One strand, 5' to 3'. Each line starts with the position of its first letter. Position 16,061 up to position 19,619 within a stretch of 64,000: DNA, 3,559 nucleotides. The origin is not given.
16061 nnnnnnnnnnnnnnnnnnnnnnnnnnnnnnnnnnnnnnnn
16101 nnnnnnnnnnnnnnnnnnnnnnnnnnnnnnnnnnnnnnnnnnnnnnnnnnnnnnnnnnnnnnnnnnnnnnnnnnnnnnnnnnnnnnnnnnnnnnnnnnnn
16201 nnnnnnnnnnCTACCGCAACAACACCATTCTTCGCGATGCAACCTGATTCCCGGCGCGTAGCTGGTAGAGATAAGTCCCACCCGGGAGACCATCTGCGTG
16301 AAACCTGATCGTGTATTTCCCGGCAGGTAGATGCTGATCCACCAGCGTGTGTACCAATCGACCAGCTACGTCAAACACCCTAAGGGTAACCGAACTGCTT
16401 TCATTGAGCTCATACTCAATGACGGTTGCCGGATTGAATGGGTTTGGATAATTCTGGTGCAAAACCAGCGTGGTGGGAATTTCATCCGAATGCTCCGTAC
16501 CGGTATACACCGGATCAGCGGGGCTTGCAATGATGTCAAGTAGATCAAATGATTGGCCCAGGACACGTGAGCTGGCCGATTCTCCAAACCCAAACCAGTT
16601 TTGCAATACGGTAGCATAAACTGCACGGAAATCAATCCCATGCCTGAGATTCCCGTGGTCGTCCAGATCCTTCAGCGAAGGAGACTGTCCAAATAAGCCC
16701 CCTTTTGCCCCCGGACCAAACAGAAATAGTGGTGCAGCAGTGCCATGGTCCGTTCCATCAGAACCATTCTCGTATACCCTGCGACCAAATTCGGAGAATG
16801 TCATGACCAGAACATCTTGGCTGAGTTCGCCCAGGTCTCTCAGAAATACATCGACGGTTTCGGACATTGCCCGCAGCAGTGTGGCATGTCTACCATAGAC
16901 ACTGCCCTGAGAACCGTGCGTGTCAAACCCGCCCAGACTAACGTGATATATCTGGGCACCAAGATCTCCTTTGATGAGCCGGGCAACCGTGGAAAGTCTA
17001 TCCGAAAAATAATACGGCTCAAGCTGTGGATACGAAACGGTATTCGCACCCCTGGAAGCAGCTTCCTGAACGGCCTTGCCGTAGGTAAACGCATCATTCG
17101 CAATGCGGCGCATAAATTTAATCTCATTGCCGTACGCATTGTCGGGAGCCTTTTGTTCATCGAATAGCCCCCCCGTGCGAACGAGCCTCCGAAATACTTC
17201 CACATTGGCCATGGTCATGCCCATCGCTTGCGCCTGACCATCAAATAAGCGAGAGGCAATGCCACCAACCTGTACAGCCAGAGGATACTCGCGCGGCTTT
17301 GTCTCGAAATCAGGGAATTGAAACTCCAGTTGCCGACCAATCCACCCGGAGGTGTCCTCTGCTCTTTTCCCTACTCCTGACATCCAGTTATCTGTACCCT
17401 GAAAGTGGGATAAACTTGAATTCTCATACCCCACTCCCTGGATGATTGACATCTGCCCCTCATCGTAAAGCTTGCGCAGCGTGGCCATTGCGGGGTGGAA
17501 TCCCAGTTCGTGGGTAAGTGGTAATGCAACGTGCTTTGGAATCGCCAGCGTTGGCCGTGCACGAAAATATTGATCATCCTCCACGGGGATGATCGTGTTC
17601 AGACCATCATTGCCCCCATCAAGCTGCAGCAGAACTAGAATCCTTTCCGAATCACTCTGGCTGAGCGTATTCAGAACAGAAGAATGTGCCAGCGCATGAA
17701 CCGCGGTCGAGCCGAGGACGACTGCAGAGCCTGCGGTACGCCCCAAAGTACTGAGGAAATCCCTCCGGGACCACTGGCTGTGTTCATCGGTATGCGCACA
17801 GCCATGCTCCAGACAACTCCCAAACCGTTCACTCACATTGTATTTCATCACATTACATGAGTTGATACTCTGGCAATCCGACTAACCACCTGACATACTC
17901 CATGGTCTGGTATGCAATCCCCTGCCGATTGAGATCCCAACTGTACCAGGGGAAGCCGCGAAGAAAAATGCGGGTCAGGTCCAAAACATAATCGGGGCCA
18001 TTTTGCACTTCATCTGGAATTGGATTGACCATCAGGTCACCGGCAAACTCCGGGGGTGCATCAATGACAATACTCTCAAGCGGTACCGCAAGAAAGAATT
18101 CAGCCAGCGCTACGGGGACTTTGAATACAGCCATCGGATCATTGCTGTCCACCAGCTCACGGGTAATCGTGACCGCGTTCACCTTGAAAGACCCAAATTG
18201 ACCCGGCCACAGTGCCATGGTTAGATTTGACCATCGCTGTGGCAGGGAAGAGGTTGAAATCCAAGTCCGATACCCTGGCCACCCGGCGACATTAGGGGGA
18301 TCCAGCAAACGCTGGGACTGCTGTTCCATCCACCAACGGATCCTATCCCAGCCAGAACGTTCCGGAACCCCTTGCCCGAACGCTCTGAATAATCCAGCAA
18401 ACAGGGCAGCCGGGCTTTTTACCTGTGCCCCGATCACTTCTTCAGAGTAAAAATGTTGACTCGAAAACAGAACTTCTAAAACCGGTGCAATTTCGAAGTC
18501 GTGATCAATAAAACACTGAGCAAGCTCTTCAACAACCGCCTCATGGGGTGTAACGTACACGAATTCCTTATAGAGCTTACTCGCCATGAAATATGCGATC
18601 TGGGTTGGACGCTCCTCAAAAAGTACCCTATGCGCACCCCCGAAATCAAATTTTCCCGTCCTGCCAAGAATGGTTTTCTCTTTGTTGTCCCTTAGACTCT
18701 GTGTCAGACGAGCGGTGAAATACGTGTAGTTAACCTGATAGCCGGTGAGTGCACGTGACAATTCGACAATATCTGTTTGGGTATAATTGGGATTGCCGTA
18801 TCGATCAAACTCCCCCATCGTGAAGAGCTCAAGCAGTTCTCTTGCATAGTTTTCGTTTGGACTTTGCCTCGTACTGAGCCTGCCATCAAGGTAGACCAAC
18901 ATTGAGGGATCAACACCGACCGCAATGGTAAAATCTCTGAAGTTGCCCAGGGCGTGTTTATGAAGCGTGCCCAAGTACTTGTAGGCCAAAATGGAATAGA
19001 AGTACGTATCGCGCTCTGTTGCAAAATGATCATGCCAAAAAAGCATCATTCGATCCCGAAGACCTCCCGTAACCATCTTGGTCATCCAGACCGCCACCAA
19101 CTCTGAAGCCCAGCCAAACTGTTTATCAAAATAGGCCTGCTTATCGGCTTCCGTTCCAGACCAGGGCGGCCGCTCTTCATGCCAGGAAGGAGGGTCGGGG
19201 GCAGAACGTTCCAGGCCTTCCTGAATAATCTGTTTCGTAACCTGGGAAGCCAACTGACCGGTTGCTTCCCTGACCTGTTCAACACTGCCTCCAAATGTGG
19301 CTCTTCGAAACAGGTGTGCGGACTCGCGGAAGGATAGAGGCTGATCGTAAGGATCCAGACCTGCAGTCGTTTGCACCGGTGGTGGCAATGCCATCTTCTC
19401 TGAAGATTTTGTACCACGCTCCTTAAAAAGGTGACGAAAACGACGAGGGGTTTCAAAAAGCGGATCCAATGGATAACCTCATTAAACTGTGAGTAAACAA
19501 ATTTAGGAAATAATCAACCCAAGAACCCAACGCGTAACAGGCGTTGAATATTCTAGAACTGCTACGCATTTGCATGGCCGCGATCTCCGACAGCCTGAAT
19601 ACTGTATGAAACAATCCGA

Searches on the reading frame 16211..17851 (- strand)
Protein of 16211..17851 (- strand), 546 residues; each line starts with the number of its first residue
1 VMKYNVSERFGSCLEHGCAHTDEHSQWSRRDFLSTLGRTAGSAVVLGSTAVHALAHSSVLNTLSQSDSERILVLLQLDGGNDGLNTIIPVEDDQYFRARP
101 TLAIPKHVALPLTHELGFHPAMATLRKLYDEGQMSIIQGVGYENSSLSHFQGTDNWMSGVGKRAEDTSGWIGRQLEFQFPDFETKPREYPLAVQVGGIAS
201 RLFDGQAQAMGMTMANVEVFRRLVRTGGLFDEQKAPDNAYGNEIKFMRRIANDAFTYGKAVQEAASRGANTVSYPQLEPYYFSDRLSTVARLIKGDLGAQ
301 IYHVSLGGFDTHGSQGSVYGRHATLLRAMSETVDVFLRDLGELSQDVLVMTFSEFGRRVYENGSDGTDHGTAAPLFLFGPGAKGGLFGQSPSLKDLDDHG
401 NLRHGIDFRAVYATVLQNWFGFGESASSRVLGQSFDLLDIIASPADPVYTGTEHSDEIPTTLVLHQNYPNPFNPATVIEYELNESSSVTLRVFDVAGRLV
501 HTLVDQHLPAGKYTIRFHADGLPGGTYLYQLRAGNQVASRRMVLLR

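Call 86: search_protein_families(library=pfam, proteins=[window:16211-17851:-], max_evalue=0.00001)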
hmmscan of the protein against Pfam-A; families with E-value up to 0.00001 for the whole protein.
window:16211-17851:- (546 aa): 2 families
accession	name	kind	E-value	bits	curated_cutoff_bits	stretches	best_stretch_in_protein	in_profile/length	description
PF07394.17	DUF1501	-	1.5e-26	94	27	1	72-424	4-381/390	Protein of unknown function (DUF1501)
PF18962.6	Por_Secre_tail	-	1.4e-07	32.2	27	1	468-542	2-73/75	Secretion system C-terminal sorting domain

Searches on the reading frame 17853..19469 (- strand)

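Call 86: search_protein_families(library=pfam, proteins=[window:17853-19469:-], max_evalue=0.00001)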
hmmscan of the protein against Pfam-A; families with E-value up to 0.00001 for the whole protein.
window:17853-19469:- (538 aa): 1 family
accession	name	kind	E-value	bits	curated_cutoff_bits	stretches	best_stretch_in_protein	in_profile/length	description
PF08811.16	DUF1800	-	1.6e-87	294.8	26.1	1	52-438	1-362/419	Protein of unknown function (DUF1800)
